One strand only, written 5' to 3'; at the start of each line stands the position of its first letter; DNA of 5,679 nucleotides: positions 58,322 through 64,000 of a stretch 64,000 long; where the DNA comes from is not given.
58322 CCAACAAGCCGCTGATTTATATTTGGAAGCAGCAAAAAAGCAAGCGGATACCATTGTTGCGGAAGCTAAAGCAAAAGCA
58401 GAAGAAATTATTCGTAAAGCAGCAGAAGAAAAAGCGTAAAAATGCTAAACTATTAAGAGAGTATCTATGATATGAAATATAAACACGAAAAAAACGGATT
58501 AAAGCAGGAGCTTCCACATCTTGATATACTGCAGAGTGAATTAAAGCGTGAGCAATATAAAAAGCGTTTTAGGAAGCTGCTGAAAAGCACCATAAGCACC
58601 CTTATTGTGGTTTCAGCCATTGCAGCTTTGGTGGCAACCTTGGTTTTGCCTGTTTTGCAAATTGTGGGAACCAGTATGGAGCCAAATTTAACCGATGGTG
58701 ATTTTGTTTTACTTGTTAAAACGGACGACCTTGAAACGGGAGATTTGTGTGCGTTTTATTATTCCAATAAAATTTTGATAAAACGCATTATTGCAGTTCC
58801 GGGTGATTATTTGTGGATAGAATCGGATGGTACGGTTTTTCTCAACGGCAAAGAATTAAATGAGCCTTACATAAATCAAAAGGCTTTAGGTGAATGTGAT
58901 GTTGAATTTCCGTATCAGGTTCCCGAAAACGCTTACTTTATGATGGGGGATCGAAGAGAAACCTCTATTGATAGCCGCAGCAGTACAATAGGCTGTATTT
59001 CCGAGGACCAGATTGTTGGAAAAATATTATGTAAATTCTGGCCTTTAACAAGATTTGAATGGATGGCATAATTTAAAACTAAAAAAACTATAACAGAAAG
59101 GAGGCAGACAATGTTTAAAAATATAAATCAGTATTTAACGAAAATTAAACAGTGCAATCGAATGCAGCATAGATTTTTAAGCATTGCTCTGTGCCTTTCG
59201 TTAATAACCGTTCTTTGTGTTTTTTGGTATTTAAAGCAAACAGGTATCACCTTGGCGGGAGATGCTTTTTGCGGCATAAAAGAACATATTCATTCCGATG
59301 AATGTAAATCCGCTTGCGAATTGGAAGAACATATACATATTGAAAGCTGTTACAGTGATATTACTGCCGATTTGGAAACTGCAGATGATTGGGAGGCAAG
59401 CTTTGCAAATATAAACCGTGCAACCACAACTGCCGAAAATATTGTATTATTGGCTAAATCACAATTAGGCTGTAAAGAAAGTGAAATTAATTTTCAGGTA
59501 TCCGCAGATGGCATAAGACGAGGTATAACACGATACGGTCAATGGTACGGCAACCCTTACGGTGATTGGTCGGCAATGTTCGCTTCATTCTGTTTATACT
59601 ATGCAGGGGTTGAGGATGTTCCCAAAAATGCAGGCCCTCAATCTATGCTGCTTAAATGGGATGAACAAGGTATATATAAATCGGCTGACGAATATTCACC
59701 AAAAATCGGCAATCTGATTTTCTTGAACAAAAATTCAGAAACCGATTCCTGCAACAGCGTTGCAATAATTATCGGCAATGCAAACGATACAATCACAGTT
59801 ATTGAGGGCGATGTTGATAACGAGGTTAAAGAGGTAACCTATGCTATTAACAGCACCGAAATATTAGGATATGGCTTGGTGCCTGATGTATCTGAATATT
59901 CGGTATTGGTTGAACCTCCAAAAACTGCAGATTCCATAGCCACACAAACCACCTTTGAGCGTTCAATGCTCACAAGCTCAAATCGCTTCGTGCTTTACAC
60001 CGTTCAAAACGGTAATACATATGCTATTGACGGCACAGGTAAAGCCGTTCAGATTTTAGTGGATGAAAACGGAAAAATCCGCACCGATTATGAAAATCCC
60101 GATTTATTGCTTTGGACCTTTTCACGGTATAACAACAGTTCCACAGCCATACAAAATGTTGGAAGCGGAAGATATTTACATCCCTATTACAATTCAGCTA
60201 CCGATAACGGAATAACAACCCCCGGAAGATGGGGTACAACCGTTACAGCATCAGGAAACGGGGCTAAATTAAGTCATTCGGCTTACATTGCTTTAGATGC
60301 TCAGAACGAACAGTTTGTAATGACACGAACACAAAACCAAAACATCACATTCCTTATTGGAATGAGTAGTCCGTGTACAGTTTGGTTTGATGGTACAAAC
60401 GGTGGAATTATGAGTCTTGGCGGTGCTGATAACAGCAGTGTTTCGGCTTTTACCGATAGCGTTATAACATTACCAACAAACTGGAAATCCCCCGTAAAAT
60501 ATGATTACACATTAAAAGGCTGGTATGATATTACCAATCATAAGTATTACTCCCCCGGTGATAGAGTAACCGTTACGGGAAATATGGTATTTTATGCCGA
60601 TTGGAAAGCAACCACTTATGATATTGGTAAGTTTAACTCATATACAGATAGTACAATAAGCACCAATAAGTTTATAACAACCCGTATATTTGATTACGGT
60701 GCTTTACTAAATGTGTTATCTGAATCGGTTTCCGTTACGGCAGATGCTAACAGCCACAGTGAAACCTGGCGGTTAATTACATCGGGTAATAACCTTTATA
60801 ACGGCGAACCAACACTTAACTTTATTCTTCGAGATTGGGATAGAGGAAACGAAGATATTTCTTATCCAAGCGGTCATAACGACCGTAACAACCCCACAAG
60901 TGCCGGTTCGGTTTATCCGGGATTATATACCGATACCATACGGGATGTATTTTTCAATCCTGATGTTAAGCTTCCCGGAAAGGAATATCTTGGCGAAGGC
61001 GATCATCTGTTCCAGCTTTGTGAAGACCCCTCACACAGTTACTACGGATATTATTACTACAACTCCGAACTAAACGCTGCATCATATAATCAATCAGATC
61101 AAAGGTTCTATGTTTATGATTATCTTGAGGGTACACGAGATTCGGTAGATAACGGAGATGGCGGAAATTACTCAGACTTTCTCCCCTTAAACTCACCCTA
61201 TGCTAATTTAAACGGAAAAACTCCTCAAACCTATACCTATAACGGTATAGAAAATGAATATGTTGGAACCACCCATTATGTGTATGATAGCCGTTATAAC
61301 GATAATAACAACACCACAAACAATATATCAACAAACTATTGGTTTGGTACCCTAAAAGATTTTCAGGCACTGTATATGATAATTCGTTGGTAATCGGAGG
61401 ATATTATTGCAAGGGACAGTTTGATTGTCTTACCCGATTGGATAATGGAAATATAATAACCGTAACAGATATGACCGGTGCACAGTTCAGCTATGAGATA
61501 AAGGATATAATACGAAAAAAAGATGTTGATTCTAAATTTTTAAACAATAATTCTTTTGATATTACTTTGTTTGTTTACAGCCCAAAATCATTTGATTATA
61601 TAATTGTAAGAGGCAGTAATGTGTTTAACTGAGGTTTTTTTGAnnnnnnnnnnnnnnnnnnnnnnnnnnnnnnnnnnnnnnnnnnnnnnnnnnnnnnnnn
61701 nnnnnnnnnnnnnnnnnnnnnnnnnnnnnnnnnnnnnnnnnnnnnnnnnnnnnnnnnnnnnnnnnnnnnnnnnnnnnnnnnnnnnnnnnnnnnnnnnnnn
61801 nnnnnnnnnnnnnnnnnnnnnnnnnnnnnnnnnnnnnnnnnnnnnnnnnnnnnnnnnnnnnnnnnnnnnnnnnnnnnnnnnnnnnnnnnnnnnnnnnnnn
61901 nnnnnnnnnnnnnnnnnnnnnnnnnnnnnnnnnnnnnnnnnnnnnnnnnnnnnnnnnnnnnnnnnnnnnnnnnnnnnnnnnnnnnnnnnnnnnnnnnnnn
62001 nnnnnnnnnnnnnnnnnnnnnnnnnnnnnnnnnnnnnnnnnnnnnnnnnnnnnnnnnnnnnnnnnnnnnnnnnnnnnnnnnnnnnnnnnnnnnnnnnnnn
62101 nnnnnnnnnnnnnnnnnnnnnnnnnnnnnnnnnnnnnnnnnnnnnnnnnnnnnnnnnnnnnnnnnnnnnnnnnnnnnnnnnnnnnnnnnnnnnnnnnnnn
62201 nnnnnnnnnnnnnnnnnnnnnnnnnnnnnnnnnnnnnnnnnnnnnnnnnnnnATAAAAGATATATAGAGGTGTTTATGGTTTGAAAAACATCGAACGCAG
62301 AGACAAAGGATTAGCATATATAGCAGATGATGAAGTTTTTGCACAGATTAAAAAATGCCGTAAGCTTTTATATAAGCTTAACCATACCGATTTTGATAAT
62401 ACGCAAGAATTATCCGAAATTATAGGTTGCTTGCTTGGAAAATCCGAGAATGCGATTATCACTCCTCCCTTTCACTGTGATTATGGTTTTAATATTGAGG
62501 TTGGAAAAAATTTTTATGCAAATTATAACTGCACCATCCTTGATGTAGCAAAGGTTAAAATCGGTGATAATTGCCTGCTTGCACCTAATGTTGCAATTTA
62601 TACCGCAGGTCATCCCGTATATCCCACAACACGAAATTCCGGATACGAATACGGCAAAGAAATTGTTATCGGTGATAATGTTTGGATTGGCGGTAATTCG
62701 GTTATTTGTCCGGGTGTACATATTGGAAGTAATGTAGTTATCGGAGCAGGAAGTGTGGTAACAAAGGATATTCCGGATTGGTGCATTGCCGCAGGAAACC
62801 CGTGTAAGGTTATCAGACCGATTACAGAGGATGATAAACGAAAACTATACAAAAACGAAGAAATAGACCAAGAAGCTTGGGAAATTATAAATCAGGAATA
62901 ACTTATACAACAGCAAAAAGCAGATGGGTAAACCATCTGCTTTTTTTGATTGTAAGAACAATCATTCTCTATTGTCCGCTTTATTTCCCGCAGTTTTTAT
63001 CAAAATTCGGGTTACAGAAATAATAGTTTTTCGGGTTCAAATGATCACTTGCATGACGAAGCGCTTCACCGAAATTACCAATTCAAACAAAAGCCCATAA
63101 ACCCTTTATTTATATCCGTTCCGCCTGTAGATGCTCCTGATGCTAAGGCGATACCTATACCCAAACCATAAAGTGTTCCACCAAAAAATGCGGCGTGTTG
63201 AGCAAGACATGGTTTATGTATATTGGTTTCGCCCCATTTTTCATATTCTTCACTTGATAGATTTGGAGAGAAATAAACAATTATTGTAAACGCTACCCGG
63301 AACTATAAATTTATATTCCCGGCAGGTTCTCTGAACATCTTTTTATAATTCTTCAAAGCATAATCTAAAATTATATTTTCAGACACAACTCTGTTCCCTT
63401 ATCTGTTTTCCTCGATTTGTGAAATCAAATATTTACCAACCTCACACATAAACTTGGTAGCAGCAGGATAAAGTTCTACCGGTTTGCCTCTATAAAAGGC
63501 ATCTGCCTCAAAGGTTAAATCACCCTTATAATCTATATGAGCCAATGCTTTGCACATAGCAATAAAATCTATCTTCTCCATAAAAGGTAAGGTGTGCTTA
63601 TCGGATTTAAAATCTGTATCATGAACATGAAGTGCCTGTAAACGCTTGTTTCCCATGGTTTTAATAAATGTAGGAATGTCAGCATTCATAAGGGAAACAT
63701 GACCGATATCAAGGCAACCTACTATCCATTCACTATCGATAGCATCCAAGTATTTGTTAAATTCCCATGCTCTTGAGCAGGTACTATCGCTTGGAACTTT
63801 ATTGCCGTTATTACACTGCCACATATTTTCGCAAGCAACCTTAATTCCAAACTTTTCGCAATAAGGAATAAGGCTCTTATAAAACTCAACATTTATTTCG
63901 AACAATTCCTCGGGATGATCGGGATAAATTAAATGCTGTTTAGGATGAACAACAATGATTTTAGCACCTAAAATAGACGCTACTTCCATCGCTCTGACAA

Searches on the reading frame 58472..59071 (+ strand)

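Call 46: search_protein_families(library=pfam, proteins=[window:58472-59071:+], max_evalue=0.0001)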
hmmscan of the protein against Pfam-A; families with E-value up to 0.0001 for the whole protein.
window:58472-59071:+ (199 aa): 2 families
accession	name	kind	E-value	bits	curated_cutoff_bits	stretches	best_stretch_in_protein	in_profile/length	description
PF10502.14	Peptidase_S26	-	1.6e-32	113.3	22.9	1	38-190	2-168/168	Signal peptidase, peptidase S26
PF00717.28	Peptidase_S24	-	2e-08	34.4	23.3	1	61-119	37-94/116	Peptidase S24-like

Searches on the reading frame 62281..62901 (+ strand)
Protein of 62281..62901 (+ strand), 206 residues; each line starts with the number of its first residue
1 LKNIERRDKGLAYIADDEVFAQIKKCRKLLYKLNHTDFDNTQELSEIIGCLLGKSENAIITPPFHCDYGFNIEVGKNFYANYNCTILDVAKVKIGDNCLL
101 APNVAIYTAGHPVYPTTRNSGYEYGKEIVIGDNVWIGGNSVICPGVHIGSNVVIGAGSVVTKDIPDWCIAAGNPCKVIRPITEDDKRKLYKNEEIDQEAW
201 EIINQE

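Call 46: search_protein_families(library=pfam, proteins=[window:62281-62901:+], max_evalue=0.0001)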
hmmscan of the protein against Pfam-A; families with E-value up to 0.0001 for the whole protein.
window:62281-62901:+ (206 aa): 4 families
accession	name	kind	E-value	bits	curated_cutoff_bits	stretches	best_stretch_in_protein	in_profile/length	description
PF00132.30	Hexapep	-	1.7e-15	56.4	27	1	128-162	2-36/36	Bacterial transferase hexapeptide (six repeats)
PF14602.12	Hexapep_2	-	6.6e-12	45.4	27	1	128-162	2-34/34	Hexapeptide repeat of succinyl-transferase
PF12464.13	Mac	-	8.2e-06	26.4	22.1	1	10-54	5-51/53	Maltose acetyltransferase hexapeptide capping motif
PF25084.1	LbH_EIF2B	-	6.1e-05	23.4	54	0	127-163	61-96/105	EIF2B subunit epsilon LbH domain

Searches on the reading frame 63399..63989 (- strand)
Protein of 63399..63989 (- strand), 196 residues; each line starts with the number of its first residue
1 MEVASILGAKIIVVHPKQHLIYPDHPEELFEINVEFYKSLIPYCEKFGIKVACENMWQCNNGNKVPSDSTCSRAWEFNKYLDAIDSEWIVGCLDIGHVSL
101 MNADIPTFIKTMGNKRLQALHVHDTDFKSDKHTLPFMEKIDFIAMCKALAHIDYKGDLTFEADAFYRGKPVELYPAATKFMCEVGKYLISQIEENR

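Call 46: search_protein_families(library=pfam, proteins=[window:63399-63989:-], max_evalue=0.0001)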
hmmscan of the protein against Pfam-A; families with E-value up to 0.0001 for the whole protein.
window:63399-63989:- (196 aa): 1 family
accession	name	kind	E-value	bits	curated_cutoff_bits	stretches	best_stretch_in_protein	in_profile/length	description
PF01261.30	AP_endonuc_2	-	3.2e-24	86.4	31.1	1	1-181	74-246/249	Xylose isomerase-like TIM barrel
